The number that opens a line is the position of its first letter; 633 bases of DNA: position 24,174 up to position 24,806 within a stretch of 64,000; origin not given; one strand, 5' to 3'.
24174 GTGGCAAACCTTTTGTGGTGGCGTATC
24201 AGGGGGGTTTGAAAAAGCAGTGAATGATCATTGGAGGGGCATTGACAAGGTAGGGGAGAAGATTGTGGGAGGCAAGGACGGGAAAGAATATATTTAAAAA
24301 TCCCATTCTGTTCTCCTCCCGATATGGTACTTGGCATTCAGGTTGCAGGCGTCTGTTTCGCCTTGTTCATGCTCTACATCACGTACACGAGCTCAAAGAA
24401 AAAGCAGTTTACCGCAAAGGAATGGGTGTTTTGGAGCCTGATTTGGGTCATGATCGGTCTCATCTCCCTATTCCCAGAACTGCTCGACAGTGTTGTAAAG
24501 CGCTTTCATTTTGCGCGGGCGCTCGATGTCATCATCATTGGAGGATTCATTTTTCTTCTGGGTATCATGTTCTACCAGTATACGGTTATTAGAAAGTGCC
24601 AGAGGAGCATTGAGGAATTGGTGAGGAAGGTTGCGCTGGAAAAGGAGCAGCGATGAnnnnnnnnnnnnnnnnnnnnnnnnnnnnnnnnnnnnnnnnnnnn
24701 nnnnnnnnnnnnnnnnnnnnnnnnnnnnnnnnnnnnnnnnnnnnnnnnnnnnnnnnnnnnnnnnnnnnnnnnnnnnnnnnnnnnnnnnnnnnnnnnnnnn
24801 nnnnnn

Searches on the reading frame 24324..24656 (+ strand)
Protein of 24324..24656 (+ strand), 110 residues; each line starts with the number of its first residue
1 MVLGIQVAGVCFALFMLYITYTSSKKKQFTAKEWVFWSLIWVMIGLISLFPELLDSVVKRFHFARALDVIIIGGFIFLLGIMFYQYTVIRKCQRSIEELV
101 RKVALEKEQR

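Call 5: search_protein_families(library=pfam, proteins=[window:24324-24656:+], max_evalue=0.001)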
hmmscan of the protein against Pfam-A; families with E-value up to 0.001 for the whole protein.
window:24324-24656:+ (110 aa): 1 family
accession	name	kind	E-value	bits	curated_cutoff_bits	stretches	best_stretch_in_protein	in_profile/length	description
PF10066.14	DUF2304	-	6.4e-22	78.3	25.5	1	5-108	2-105/106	Uncharacterized conserved protein (DUF2304)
